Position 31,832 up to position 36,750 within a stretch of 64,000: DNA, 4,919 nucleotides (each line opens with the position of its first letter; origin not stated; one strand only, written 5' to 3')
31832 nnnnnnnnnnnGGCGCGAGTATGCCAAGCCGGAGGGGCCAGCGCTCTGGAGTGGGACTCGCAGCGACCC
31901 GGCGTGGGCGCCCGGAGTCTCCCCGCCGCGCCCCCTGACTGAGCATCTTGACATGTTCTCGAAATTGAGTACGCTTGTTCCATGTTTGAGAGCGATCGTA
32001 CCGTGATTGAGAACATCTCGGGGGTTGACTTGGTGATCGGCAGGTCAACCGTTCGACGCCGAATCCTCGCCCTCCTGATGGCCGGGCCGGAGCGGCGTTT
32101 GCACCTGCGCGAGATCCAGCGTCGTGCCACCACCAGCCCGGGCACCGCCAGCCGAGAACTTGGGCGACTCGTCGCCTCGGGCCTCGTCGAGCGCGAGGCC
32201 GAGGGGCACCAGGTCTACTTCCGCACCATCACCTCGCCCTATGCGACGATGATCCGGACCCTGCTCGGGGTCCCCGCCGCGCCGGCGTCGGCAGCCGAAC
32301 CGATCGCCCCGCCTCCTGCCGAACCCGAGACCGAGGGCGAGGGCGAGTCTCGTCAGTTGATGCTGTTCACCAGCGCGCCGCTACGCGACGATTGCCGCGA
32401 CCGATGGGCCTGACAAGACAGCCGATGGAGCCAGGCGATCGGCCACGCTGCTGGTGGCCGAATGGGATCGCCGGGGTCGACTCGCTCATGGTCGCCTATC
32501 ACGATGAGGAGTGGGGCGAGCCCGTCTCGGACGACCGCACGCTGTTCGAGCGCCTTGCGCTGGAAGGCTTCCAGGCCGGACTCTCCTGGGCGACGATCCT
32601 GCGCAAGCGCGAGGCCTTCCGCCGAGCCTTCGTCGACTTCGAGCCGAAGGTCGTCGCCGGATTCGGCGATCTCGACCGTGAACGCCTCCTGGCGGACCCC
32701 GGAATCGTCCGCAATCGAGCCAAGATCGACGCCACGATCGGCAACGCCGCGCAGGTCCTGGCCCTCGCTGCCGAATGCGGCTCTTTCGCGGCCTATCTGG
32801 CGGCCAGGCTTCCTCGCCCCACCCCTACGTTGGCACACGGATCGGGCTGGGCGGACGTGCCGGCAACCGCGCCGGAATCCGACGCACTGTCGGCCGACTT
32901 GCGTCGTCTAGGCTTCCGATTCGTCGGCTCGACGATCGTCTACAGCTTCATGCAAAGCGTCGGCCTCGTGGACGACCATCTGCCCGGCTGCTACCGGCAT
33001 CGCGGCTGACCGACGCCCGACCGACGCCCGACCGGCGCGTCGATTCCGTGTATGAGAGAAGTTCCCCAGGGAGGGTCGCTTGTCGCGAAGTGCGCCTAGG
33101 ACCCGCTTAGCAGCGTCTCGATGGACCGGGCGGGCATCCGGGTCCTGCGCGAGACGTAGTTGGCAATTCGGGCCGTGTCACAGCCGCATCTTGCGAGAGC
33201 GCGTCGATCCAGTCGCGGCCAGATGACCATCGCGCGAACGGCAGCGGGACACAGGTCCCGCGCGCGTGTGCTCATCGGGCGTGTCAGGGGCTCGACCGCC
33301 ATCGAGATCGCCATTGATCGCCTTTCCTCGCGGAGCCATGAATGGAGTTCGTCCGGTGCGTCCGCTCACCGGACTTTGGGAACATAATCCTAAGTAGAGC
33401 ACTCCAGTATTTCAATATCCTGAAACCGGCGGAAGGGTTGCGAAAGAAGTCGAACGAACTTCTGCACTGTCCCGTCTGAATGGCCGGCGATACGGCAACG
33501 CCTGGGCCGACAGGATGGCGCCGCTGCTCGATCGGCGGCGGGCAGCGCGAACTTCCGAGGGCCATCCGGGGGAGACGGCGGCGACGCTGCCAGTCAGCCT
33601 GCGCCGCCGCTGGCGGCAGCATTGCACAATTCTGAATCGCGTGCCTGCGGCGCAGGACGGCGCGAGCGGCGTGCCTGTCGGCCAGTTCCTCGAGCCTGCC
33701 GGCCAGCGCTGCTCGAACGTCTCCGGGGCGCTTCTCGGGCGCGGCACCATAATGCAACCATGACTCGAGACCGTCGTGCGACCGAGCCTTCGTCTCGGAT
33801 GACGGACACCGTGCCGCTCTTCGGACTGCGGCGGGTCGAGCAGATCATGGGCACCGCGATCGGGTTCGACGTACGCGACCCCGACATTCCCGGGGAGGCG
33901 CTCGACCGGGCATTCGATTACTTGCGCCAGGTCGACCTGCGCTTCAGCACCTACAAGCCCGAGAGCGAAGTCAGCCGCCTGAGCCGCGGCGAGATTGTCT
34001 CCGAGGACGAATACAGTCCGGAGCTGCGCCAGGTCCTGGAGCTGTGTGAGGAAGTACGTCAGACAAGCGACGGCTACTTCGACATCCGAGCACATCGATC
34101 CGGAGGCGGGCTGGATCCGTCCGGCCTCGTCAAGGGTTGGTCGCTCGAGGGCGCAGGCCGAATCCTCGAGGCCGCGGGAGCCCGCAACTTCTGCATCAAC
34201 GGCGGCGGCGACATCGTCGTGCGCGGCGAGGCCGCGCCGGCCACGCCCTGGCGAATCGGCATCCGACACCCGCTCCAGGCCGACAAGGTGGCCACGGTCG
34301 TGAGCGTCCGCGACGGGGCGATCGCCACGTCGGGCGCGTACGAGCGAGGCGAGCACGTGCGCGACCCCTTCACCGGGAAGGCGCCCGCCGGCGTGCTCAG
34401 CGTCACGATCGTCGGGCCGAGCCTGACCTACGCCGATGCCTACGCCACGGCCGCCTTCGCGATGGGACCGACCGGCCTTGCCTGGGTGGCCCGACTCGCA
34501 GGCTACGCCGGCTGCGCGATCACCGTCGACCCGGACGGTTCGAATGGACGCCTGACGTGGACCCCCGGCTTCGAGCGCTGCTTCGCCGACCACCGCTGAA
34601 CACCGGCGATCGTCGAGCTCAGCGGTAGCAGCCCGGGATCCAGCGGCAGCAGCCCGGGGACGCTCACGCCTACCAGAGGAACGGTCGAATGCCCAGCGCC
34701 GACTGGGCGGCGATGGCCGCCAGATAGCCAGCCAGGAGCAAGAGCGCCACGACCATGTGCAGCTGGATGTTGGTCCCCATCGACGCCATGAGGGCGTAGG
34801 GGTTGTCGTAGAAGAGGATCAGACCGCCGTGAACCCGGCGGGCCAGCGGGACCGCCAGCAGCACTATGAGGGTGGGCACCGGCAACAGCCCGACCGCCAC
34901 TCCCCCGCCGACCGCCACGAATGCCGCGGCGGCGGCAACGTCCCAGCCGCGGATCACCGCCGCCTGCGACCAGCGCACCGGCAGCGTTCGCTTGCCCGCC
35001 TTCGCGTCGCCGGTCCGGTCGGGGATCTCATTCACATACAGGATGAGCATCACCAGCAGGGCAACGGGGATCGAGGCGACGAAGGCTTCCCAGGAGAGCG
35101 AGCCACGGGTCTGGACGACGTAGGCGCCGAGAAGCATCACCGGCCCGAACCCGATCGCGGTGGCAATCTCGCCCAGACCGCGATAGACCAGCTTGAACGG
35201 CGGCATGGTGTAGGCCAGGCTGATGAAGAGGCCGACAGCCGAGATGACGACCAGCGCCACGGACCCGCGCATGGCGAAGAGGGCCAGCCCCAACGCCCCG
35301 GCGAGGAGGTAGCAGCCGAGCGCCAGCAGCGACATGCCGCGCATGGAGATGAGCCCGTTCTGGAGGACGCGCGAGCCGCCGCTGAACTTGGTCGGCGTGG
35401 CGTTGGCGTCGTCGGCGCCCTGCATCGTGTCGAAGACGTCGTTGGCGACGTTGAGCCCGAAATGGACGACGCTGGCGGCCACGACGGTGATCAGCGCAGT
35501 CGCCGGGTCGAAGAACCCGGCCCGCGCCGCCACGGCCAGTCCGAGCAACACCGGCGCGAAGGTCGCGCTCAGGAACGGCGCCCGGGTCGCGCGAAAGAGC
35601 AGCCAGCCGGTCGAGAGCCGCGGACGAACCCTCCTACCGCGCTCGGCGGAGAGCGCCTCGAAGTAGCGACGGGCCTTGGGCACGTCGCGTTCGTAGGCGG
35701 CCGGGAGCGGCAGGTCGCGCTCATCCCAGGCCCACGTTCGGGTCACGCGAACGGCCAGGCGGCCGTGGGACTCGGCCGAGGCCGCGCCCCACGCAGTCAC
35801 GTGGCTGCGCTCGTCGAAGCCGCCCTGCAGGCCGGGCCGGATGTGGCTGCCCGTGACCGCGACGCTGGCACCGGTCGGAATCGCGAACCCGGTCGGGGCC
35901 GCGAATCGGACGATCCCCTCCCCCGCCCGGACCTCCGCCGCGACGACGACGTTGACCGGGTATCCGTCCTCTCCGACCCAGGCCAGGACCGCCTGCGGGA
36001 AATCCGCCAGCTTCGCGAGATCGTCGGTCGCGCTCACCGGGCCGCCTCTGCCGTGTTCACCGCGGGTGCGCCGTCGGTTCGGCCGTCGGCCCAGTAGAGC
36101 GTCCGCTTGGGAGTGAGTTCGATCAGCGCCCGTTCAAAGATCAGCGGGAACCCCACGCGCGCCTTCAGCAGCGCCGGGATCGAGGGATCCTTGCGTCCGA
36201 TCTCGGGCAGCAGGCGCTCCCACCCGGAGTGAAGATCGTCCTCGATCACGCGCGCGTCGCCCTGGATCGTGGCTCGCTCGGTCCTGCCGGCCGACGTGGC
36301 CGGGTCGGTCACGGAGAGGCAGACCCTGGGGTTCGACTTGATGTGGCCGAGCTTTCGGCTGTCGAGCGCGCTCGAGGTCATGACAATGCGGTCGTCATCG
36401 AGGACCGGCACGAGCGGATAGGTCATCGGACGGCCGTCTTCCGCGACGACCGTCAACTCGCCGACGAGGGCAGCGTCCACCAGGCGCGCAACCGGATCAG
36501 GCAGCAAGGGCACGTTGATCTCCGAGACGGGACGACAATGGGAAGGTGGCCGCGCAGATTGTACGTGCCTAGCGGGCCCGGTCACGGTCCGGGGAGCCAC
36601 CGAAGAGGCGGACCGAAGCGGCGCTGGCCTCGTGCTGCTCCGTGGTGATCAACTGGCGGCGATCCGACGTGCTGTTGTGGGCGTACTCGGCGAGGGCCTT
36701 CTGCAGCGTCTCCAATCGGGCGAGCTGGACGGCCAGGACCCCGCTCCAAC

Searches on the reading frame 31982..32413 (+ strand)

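Call 43: search_protein_families(library=pfam, proteins=[window:31982-32413:+], max_evalue=0.001)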
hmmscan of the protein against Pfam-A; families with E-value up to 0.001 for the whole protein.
window:31982-32413:+ (143 aa): 4 families
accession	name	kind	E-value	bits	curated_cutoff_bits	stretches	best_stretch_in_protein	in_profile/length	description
PF12802.13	MarR_2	-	8.1e-08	32.8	27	1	27-76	9-57/61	MarR family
PF25213.1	HVO_A0261_N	-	5.3e-05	23.5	35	1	21-76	9-61/86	HVO_A0261 N-terminal domain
PF09339.16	HTH_IclR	-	0.00011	22.3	22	1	27-72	7-51/52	IclR helix-turn-helix domain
PF13412.12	HTH_24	-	0.00097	19.1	21.9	0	24-70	4-48/48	Winged helix-turn-helix DNA-binding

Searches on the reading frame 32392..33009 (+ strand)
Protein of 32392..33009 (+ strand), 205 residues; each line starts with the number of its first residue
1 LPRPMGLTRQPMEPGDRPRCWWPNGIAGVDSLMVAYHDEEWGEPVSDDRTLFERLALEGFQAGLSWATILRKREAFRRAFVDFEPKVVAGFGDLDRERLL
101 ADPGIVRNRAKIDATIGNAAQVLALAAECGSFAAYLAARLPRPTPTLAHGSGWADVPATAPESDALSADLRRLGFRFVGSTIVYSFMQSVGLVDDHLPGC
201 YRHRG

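Call 43: search_protein_families(library=pfam, proteins=[window:32392-33009:+], max_evalue=0.001)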
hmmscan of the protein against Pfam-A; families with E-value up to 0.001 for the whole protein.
window:32392-33009:+ (205 aa): 1 family
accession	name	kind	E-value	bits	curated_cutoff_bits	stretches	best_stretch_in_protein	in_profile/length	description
PF03352.18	Adenine_glyco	-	7.6e-67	225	25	1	30-203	5-177/177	Methyladenine glycosylase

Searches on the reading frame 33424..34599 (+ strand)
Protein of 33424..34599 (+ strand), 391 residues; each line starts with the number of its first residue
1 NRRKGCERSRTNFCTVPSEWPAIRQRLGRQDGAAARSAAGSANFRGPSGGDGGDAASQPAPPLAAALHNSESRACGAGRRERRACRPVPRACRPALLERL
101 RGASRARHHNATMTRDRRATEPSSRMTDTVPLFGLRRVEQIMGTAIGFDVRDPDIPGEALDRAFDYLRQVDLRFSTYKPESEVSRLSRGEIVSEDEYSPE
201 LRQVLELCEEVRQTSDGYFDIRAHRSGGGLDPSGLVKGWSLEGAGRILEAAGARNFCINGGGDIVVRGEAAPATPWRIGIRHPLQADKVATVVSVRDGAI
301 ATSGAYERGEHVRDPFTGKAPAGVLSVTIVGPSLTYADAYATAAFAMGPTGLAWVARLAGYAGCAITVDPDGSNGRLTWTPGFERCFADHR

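Call 43: search_protein_families(library=pfam, proteins=[window:33424-34599:+], max_evalue=0.001)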
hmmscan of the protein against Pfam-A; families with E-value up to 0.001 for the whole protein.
window:33424-34599:+ (391 aa): 1 family
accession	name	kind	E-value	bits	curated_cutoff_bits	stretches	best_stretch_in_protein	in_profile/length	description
PF02424.20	ApbE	-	1.2e-43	150.1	25.6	2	229-358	125-258/266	ApbE family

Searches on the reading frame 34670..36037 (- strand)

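Call 43: search_protein_families(library=pfam, proteins=[window:34670-36037:-], max_evalue=0.001)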
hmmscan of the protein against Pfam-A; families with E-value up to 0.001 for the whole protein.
window:34670-36037:- (455 aa): 1 family
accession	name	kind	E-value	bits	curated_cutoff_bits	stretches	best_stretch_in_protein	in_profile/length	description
PF01040.23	UbiA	-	1.2e-27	97.3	34.2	1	160-400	2-227/250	UbiA prenyltransferase family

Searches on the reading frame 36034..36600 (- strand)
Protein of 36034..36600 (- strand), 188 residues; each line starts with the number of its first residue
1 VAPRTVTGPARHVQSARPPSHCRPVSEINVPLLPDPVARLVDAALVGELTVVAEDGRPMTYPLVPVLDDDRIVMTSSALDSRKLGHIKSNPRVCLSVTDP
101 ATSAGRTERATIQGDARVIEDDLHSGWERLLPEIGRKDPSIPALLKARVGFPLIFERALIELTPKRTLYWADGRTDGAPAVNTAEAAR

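Call 34: search_protein_families(library=ncbifam, proteins=[window:36034-36513:-], max_evalue=0.001)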
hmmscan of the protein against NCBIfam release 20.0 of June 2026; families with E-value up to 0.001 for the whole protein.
window:36034-36513:- (159 aa): 3 families
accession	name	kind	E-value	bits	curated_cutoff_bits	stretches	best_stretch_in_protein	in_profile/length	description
TIGR03618.1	Rv1155_F420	subfamily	9.6e-12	45.2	79.05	1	9-100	2-93/127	TIGR03618 family F420-dependent PPOX class oxidoreductase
TIGR03666.1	Rv2061_F420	subfamily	1.8e-07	30.8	84.9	1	20-102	17-95/132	PPOX class F420-dependent oxidoreductase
TIGR03667.1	Rv3369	hypoth_equivalog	2.3e-06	27.5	125.3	1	8-93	7-88/130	TIGR03667 family PPOX class F420-dependent oxidoreductase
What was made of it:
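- The fused PPOX belongs to another subfamily than the window's (call 34).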

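Call 43: search_protein_families(library=pfam, proteins=[window:36034-36600:-], max_evalue=0.001)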
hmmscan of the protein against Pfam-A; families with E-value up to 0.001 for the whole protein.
window:36034-36600:- (188 aa): 2 families
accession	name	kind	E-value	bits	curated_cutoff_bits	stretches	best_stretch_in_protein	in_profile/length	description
PF01243.27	PNPOx_N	-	6.1e-11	43.2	28.1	1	39-170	7-119/120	Pyridoxamine 5'-phosphate oxidase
PF12900.13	Pyridox_ox_2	-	1.6e-06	28.6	27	1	37-123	5-94/140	Pyridoxamine 5'-phosphate oxidase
